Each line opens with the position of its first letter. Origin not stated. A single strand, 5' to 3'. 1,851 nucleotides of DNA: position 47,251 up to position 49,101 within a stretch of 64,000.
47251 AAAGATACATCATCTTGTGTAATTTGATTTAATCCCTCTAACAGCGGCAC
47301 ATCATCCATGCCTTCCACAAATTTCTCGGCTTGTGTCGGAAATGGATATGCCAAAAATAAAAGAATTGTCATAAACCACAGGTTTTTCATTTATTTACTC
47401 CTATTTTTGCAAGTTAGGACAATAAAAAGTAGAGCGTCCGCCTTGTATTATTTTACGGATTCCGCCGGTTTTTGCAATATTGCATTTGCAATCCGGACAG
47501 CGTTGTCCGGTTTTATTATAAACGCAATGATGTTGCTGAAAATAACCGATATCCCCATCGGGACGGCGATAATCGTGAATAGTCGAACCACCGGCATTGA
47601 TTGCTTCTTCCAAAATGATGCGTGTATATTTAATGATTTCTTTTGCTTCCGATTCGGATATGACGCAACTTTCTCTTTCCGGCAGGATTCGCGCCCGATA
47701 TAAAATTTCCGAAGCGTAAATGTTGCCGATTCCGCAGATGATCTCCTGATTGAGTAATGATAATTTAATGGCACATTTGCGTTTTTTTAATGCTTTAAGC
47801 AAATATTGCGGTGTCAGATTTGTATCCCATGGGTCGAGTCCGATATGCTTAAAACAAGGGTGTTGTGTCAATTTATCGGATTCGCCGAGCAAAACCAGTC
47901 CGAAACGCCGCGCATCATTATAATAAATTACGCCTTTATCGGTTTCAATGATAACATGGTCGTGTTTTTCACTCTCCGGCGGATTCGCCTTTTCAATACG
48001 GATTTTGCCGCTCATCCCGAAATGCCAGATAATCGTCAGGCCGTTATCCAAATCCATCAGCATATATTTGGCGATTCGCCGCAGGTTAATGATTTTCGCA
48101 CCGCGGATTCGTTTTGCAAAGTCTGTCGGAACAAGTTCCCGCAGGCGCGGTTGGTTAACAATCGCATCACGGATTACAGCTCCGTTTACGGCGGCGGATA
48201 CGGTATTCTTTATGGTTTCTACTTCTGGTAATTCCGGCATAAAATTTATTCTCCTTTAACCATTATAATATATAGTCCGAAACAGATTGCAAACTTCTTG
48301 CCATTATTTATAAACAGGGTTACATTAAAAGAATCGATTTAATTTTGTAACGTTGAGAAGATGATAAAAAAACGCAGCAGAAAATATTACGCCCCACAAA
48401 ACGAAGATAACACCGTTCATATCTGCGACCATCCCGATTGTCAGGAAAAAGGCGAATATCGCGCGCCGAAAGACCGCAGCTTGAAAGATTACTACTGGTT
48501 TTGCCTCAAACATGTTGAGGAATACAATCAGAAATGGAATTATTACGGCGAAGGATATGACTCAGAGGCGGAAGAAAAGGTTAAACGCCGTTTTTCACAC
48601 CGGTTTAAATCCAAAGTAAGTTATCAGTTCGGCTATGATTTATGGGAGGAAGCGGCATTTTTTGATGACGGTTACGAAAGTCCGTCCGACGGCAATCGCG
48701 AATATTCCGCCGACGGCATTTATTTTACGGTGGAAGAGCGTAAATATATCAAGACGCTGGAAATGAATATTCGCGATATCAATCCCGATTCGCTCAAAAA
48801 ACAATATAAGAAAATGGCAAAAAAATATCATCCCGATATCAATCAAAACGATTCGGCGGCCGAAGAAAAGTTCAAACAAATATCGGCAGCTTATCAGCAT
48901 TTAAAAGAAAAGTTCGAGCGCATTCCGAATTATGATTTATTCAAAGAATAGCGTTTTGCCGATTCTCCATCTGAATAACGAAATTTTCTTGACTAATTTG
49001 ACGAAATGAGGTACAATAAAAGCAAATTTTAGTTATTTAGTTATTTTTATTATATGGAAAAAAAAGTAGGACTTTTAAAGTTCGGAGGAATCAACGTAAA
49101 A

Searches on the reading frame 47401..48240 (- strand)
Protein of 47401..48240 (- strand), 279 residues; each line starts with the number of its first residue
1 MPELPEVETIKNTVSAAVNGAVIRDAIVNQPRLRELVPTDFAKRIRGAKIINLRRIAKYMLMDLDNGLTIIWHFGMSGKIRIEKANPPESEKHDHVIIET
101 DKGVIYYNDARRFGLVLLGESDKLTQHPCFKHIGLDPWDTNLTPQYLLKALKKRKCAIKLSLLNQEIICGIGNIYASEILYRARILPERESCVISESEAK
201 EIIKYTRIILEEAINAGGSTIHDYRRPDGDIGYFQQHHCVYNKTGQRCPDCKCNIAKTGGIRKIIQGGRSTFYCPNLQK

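Call 16: search_protein_families(library=pfam, proteins=[window:47401-48240:-], max_evalue=0.01)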
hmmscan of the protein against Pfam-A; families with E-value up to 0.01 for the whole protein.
window:47401-48240:- (279 aa): 2 families
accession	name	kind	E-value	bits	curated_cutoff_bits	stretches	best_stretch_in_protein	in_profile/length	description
PF01149.29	Fapy_DNA_glyco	-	3.2e-32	112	25.5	1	1-115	1-116/117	Formamidopyrimidine-DNA glycosylase N-terminal domain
PF06831.19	H2TH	-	7.7e-23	80.7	34.7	1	133-223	1-91/93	Formamidopyrimidine-DNA glycosylase H2TH domain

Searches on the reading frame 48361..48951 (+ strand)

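Call 23: search_protein_families(library=pfam, alignment_id=A2, max_evalue=0.00001)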
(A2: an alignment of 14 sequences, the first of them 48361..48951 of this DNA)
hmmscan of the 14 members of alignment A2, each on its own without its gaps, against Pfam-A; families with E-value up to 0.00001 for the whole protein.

A. member 1, window:48361-48951:+ (196 aa): 1 family
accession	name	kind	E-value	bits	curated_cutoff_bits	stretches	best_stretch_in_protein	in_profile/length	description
PF00226.36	DnaJ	-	7.1e-14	52.1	27.8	1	139-187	11-59/63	DnaJ domain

B. families by the number of members that match (of 14 scanned): 18 families
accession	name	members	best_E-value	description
PF03796.21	DnaB_C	1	5.4e-103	DnaB-like helicase C terminal domain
PF01041.23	DegT_DnrJ_EryC1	1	4.6e-96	DegT/DnrJ/EryC1/StrS aminotransferase family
PF01018.28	GTP1_OBG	1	2.9e-63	GTP1/OBG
PF01863.23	YgjP-like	1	2.2e-51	YgjP-like, metallopeptidase domain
PF02590.22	SPOUT_MTase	1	8.9e-41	Predicted SPOUT methyltransferase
PF03797.25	Autotransporter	1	2.8e-37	Autotransporter beta-domain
PF02410.21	RsfS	1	7.7e-35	Ribosomal silencing factor during starvation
PF00772.26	DnaB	1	7.2e-33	DnaB-like helicase N terminal domain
PF01926.29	MMR_HSR1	1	3.7e-25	50S ribosome-binding GTPase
PF13481.12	AAA_25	1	1.5e-15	AAA domain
PF13505.12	OMP_b-brl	1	1.8e-15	Outer membrane protein beta-barrel domain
PF00226.36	DnaJ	1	7.1e-14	DnaJ domain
PF01541.30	GIY-YIG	1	2e-13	GIY-YIG catalytic domain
PF02462.21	Opacity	1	3.8e-13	Opacity family porin protein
PF02421.24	FeoB_N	1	3.8e-12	Ferrous iron transport protein B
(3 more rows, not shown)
